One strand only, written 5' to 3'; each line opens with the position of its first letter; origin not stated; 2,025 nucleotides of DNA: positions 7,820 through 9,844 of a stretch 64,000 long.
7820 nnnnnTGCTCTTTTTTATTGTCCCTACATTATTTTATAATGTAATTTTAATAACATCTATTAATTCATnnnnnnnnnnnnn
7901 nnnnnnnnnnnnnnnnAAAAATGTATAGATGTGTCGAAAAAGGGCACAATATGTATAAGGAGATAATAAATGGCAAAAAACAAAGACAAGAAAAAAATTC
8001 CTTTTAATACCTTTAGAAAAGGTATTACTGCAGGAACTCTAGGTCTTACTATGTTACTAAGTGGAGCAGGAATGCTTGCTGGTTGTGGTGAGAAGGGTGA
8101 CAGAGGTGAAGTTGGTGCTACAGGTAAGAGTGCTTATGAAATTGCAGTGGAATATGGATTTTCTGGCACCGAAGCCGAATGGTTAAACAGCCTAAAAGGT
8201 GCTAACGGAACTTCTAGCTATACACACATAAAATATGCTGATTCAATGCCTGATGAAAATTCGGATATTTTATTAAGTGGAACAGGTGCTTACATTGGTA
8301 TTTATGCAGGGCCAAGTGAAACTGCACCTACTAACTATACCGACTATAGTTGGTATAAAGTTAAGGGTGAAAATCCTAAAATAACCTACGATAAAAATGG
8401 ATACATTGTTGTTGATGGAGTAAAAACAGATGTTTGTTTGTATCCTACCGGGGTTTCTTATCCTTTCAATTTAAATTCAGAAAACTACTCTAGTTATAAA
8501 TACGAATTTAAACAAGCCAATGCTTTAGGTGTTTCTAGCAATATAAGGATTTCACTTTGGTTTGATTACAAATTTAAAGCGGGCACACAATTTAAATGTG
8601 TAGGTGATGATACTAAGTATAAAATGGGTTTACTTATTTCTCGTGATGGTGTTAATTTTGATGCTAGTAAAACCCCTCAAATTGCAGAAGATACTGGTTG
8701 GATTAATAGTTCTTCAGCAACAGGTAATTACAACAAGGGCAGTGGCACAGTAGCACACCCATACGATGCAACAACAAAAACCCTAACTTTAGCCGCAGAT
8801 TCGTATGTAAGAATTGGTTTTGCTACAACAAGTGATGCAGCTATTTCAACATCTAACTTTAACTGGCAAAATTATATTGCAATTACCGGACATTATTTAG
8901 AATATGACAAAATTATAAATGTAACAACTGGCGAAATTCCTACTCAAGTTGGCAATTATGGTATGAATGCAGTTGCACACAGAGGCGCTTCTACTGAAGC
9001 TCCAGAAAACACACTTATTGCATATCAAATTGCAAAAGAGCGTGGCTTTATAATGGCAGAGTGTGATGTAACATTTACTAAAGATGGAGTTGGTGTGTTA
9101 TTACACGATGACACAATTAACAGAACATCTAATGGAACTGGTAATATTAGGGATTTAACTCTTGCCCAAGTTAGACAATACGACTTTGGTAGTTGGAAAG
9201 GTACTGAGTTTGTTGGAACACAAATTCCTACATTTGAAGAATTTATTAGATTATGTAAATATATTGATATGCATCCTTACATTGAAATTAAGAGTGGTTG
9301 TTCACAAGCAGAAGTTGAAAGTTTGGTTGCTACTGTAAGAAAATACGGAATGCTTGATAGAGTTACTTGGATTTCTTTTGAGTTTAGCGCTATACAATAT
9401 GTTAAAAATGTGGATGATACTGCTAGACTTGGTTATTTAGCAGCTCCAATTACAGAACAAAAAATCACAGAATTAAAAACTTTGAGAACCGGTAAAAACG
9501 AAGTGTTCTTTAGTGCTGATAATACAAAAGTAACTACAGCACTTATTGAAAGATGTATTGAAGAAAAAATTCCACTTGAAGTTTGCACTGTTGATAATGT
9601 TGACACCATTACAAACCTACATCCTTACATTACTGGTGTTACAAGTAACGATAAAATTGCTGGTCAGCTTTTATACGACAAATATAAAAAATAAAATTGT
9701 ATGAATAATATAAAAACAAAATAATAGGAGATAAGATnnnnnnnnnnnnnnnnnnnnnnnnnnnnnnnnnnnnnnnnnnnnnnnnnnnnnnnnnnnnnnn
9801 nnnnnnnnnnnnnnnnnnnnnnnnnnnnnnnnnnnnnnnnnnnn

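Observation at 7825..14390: Candidate phase-variable surface-enzyme locus inserted after ftsW/spoVE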

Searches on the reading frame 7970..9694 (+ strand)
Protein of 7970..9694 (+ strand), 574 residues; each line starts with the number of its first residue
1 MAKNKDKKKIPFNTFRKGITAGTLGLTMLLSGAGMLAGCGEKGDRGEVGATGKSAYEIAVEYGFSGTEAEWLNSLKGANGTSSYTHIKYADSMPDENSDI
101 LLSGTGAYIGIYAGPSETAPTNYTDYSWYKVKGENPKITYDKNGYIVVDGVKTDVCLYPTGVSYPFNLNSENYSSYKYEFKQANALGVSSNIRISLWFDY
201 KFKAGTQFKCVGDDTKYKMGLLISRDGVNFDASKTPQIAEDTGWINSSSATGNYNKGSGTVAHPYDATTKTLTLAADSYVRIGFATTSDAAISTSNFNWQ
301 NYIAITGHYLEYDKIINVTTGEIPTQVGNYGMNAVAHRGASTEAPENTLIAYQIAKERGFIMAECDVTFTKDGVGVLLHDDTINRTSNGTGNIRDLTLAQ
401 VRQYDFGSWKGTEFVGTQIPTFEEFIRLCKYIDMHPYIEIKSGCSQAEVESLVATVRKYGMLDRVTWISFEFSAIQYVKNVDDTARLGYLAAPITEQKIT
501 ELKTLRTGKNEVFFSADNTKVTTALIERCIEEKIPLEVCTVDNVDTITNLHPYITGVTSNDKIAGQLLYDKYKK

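Call 6: search_protein_families(library=pfam, proteins=[window:7970-9691:+], max_evalue=0.01)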
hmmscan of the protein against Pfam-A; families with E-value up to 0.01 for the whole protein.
window:7970-9691:+ (574 aa): 1 family
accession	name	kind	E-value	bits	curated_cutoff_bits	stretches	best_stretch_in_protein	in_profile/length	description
PF03009.23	GDPD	-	2.2e-31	110.3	23.6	1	337-553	1-232/244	Glycerophosphoryl diester phosphodiesterase family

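Call 8: find_encoding_contigs(protein=window:7970-9694:+, flank=10000, max_places=10)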
Protein window:7970-9694:+ (574 aa): 10 contigs read that carry it; 6 places shown.
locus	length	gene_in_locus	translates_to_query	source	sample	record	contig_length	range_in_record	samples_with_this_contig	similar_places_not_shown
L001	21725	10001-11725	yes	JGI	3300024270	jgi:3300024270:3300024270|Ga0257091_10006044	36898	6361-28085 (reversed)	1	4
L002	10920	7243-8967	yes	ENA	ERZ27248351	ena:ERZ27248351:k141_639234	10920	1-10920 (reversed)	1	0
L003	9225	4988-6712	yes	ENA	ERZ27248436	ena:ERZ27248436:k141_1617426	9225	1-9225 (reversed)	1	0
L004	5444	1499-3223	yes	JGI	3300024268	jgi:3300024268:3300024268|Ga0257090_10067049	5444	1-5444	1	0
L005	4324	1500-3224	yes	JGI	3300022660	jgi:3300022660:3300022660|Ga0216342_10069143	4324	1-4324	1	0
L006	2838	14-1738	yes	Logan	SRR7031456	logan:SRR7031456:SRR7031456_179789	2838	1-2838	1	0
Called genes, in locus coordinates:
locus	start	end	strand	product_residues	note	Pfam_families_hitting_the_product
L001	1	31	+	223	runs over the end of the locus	-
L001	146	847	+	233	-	PF00149:Metallophos, PF12850:Metallophos_2 (weak)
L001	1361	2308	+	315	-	PF01795:Methyltransf_5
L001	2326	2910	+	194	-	-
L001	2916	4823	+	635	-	PF03717:PBP_dimer, PF00905:Transpeptidase, PF03793:PASTA (faint)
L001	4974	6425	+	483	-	PF01225:Mur_ligase (weak), PF08245:Mur_ligase_M, PF02875:Mur_ligase_C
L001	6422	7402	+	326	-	PF10555:MraY_sig1 (faint), PF00953:Glycos_transf_4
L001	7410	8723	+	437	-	PF21799:MurD-like_N (weak), PF08245:Mur_ligase_M, PF02875:Mur_ligase_C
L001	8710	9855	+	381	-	PF01098:FTSW_RODA_SPOVE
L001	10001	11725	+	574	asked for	PF03009:GDPD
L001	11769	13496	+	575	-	PF03009:GDPD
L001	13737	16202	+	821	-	-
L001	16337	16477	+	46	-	PF01098:FTSW_RODA_SPOVE (weak)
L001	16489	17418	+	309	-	-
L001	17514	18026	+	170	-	-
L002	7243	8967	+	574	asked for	PF03009:GDPD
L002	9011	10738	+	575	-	PF03009:GDPD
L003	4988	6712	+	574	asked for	PF03009:GDPD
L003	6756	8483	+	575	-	PF03009:GDPD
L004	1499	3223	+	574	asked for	PF03009:GDPD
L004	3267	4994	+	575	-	PF03009:GDPD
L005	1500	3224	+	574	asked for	PF03009:GDPD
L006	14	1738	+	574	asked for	PF03009:GDPD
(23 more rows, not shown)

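Call 15: find_homologous_proteins(query=window:7970-9691:+, max_evalue=0.00001)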
Query window:7970-9691:+ (574 aa): 954 proteins with E <= 0.00001 among 8000 candidates; the best 120 are listed.
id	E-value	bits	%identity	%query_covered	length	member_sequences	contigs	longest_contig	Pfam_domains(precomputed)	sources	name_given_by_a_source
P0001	0.0e+0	1307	100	100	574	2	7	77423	PF03009.24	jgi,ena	-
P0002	0.0e+0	1136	87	100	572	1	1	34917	PF03009.24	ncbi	-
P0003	0.0e+0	1132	87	100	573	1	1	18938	PF03009.24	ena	-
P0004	1.4e-298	1009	78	100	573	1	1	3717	PF03009.24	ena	-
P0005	5.0e-294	994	76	100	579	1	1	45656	PF03009.24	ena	-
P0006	1.7e-290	983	77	100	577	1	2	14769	PF03009.24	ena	-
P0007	3.9e-261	886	55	100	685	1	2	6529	PF03009.24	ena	-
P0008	4.0e-257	873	83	79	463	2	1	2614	PF03009.24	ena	-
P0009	1.2e-227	775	62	100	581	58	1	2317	PF03009.24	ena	-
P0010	1.4e-224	765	59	100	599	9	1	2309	PF03009.24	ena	-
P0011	1.3e-218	745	71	80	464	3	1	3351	PF03009.24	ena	-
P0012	2.3e-217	741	82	64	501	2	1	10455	PF03009.24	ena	-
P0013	2.6e-211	721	55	98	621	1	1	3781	PF03009.24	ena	-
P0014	1.2e-202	693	54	100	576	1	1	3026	PF03009.24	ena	-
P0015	1.2e-202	693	54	99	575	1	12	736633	PF03009.24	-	-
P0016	6.9e-201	687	54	100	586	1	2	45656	PF03009.24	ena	-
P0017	2.3e-200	685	53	99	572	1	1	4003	PF03009.24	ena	-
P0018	8.1e-200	683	53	100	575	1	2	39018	PF03009.24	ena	-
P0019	8.9e-199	680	54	100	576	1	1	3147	PF03009.24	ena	-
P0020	1.3e-198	679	54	100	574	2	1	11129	PF03009.24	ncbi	-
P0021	1.5e-194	666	51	100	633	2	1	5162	PF03009.24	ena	-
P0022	3.8e-194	665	53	100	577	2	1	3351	PF03009.24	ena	-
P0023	1.5e-192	659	49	100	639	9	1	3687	PF03009.24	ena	-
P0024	4.0e-192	658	52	99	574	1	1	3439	PF03009.24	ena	-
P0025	1.6e-190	653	53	99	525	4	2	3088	PF03009.24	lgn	-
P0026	1.1e-180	620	63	77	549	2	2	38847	PF03009.24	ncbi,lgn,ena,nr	ncbi:MAG: hypothetical protein IKC11_04560 [Clostridia bacterium]|nr:hypothetical protein [Clostridi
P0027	5.9e-159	548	50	95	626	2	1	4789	PF03009.24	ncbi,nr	ncbi:MAG: hypothetical protein IJZ26_00025, partial [Clostridia bacterium]|nr:hypothetical protein [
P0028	8.1e-118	413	53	60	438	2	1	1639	PF01391.24,PF03009.24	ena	-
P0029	5.6e-117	410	47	41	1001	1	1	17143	PF03009.24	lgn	-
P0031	4.3e-88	315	42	66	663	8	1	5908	PF03009.24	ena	-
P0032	4.4e-84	301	49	42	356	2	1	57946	PF03009.24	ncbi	-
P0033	7.5e-82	294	56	43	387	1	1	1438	PF03009.24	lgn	-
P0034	1.1e-81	293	56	42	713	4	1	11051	PF03009.24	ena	-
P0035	1.8e-81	293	51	42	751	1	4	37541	PF03009.24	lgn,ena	-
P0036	2.5e-79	286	54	42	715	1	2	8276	PF03009.24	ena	-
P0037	1.3e-78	283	52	45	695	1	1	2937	PF03009.24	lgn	-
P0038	1.8e-77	279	56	42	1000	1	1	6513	PF03009.24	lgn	-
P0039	2.5e-77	279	46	52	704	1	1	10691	PF03009.24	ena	-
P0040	3.6e-77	278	53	44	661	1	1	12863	PF03009.24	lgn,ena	-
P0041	1.1e-76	277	42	67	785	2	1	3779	PF03009.24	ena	-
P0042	1.3e-76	277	54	43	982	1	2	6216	PF03009.24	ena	-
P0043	1.8e-76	276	53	44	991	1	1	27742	PF03009.24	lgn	-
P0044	1.9e-76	276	51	42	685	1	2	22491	PF03009.24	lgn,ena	-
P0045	5.8e-76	274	53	42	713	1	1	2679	PF03009.24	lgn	-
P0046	7.1e-76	274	49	45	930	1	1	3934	PF13472.13,PF03009.24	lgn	-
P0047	7.3e-76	274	53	43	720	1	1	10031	PF03009.24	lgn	-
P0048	7.9e-76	274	49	44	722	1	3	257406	PF03009.24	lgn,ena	-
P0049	8.3e-76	274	45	54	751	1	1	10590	PF03009.24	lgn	-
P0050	1.1e-75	274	54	42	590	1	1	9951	PF03009.24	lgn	-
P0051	1.3e-75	273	53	42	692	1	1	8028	PF03009.24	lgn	-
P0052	1.8e-75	273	52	42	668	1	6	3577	PF02368.25,PF03009.24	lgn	-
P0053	3.0e-75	272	43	66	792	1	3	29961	PF03009.24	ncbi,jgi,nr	ncbi:MAG: hypothetical protein E7617_07035 [Ruminococcaceae bacterium]|nr:hypothetical protein [Osci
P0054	4.1e-75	272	52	43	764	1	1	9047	PF03009.24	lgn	-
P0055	4.4e-75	272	38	75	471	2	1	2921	PF03009.24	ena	-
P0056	7.6e-75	271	41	66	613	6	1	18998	PF03009.24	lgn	-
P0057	9.6e-75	270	51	47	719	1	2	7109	PF07523.19,PF03009.24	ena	-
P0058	1.2e-74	270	53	42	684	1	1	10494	PF03009.24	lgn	-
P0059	1.3e-74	270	52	42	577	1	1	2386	PF03009.24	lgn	-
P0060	1.7e-74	270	50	43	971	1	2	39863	PF03009.24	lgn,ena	-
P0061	1.7e-74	270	53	42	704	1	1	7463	PF02368.25,PF03009.24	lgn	-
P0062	1.7e-74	270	50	47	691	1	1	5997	PF03009.24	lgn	-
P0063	2.4e-74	269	41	67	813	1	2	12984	PF03009.24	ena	-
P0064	2.6e-74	269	48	47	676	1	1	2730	PF03009.24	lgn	-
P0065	3.2e-74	269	43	65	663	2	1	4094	PF03009.24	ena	-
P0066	3.2e-74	269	51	43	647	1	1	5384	PF03009.24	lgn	-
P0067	3.4e-74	269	52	42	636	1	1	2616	PF03009.24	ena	-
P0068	3.4e-74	269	52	42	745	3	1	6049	PF03009.24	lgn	-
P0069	3.8e-74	268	42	67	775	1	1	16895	PF03009.24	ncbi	-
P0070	5.6e-74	268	49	47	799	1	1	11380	PF03009.24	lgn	-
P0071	5.8e-74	268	51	42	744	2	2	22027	PF03009.24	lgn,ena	-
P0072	7.3e-74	268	50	42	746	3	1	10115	PF03009.24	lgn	-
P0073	7.5e-74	268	47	47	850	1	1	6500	PF02368.25,PF03009.24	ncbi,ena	-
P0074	7.9e-74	267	45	56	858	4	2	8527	PF03009.24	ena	-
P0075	1.3e-73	267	54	41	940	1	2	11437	PF03009.24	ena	-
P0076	1.4e-73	267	38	66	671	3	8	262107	PF16378.11,PF03009.24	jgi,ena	-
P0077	1.6e-73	266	45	58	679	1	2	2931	PF03009.24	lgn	-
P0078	1.7e-73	266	39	71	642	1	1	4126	PF03009.24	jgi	-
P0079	1.9e-73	266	53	42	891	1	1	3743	PF03009.24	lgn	-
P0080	2.1e-73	266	50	42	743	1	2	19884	PF03009.24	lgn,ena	-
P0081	2.4e-73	266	50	47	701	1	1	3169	PF03009.24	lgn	-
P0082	2.7e-73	266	40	67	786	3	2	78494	PF03009.24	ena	-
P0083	2.9e-73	266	51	42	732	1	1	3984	PF03009.24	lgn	-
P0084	3.0e-73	266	52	46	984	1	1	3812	PF03009.24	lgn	-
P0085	3.1e-73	265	55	42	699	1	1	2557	PF03009.24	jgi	jgi:glycerophosphoryl diester phosphodiesterase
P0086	3.1e-73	265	52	42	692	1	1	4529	PF03009.24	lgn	-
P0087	3.6e-73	265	52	43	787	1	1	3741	PF03009.24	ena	-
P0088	4.2e-73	265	52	42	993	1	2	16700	PF10651.16,PF03009.24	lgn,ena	-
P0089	4.3e-73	265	51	44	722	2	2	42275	PF03009.24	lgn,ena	-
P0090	4.4e-73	265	50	46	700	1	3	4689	PF03009.24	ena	-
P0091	4.8e-73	265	38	70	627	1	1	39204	PF03009.24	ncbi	-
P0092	6.0e-73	265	52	42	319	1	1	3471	PF03009.24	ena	-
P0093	6.0e-73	265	41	66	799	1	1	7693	PF03009.24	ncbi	-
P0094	6.3e-73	264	54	41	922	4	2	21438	PF03009.24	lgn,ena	-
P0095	6.8e-73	264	51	42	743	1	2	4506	PF03009.24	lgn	-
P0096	7.2e-73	264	49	45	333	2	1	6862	PF03009.24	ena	-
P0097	9.1e-73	264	51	44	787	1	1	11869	PF02368.25,PF03009.24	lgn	-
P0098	9.5e-73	264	54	41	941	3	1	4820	PF03009.24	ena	-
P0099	9.9e-73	264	47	43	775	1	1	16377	PF10651.16,PF03009.24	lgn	-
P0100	1.1e-72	264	52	42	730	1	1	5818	PF07523.19,PF03009.24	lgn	-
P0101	1.4e-72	263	52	43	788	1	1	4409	PF03009.24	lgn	-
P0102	1.8e-72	263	51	42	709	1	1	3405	PF03009.24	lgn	-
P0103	1.9e-72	263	51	42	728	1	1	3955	PF03009.24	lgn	-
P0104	2.0e-72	263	50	42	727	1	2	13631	PF03009.24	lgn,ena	-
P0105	2.0e-72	263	50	43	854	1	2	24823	PF03009.24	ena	-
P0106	2.1e-72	263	48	47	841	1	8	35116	PF03009.24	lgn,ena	-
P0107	2.1e-72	263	40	74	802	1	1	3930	PF03009.24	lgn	-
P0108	2.2e-72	263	53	41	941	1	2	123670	PF03009.24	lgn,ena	-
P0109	2.3e-72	263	52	42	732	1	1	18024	PF03009.24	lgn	-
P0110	2.8e-72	262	54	41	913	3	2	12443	PF03009.24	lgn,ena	-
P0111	2.9e-72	262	54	41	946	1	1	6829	PF03009.24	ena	-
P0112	3.1e-72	262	52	44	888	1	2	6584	PF13385.14,PF03009.24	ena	-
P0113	3.4e-72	262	50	42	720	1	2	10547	PF03009.24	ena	-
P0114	3.7e-72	262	50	42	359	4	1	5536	PF03009.24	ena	-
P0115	3.8e-72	262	49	45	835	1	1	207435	PF03009.24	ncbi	-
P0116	4.0e-72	262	50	42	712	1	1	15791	PF03009.24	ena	-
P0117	4.2e-72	262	42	60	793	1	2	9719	PF03009.24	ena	-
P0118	4.5e-72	262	48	43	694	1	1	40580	PF03009.24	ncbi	-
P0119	4.6e-72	262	52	43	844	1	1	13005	PF03009.24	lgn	-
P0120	4.6e-72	262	51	43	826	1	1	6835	PF02368.25,PF03009.24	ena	-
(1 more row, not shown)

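Call 16: find_encoding_contigs(protein=P0002, flank=10000, max_places=4)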
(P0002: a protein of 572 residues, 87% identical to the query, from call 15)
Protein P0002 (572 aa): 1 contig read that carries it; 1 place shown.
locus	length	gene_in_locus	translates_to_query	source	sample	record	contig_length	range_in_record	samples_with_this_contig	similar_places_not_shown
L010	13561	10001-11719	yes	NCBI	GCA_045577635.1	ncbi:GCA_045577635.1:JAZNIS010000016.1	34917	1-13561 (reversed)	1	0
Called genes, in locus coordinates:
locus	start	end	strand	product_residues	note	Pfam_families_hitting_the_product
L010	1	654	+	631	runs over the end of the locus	-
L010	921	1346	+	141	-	PF02381:MraZ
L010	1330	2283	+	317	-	PF01795:Methyltransf_5, PF13847:Methyltransf_31 (faint)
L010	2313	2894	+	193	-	-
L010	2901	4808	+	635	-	PF03717:PBP_dimer, PF00905:Transpeptidase, PF03793:PASTA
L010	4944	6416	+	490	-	PF08245:Mur_ligase_M, PF02875:Mur_ligase_C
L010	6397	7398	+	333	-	PF10555:MraY_sig1 (weak), PF00953:Glycos_transf_4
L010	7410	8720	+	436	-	PF08245:Mur_ligase_M, PF02875:Mur_ligase_C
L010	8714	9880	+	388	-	PF01098:FTSW_RODA_SPOVE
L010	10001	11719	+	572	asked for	PF03009:GDPD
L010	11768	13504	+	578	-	PF03009:GDPD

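Call 17: find_encoding_contigs(protein=P0005, flank=10000, max_places=4)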
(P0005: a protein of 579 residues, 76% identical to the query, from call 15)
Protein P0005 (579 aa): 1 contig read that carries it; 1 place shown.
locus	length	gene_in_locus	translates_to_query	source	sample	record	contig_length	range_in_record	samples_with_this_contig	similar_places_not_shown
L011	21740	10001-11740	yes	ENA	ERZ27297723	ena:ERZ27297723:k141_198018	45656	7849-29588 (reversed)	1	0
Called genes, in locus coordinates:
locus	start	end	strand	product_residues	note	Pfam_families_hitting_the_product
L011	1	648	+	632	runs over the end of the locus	-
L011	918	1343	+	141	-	PF02381:MraZ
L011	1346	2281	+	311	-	PF01795:Methyltransf_5, PF13847:Methyltransf_31 (faint)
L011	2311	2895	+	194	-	-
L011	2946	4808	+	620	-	PF03717:PBP_dimer, PF00905:Transpeptidase, PF03793:PASTA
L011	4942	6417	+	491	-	PF08245:Mur_ligase_M, PF02875:Mur_ligase_C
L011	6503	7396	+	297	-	PF10555:MraY_sig1 (weak), PF00953:Glycos_transf_4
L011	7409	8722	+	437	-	PF08245:Mur_ligase_M, PF02875:Mur_ligase_C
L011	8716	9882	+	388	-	PF01098:FTSW_RODA_SPOVE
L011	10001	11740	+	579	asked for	PF03009:GDPD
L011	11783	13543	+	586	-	PF03009:GDPD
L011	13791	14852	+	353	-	-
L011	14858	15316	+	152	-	PF00293:NUDIX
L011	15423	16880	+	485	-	-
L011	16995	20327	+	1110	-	-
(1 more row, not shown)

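Call 18: find_encoding_contigs(protein=P0026, flank=10000, max_places=4)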
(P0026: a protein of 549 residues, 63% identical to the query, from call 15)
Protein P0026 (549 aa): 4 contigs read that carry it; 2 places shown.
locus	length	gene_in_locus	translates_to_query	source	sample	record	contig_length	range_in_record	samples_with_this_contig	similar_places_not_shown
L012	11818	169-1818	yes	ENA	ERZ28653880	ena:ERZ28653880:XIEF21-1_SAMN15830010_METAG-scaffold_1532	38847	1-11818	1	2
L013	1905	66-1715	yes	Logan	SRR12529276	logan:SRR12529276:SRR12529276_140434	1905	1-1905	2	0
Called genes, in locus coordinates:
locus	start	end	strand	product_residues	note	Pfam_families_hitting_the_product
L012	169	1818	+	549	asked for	PF03009:GDPD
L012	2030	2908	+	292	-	PF02661:Fic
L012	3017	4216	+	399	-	PF13306:LRR_5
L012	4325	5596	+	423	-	PF00275:EPSP_synthase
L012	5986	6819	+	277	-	PF08478:POTRA_1 (weak)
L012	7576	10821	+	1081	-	PF13306:LRR_5, PF13855:LRR_8 (faint), PF13306:LRR_5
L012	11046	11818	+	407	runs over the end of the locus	-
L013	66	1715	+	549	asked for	PF03009:GDPD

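Call 21: search_protein_families(library=phrogs, proteins=[window:7970-9691:+], max_evalue=0.01)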
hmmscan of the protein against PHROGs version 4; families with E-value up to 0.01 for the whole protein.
window:7970-9691:+ (574 aa): 16 families
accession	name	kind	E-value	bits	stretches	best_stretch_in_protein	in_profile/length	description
phrog_13515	-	other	3.7e-35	122.2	1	330-561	374-613/878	phosphodiesterase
phrog_16641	-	tail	4.3e-28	98.5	1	316-552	836-1074/1296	tail fiber protein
phrog_19279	-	other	8.7e-23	81.5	1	325-506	436-620/794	phosphodiesterase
phrog_16048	-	head and packaging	4.1e-19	69.1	1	293-510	584-811/880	virion structural protein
phrog_25979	-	unknown function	4.4e-13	49.8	1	34-83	208-257/521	-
phrog_19976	-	tail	4.8e-12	46.9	1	40-81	97-138/256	tail assembly protein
phrog_22483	-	unknown function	2.2e-09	37.9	1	42-83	25-66/306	-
phrog_17803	-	other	4.7e-09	36.4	1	334-404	299-370/538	phosphodiesterase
phrog_15437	-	tail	6.7e-08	32.6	1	48-82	103-137/656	tail fiber protein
phrog_14726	-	tail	9.2e-08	32.3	1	48-84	120-156/537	tail fiber protein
phrog_15433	-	tail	4.2e-07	29.8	1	51-84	75-108/798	tail sheath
phrog_13286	-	tail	2.9e-06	26.9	1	41-81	59-99/662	tail protein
phrog_10693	-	moron, auxiliary metabolic gene and host takeover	3.3e-06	26.6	1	63-135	748-820/1219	host range and adsorption protein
phrog_35690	-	unknown function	3.1e-05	24.9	1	48-76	120-148/156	-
phrog_14029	-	unknown function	6.7e-05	21.8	1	37-93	165-223/1115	-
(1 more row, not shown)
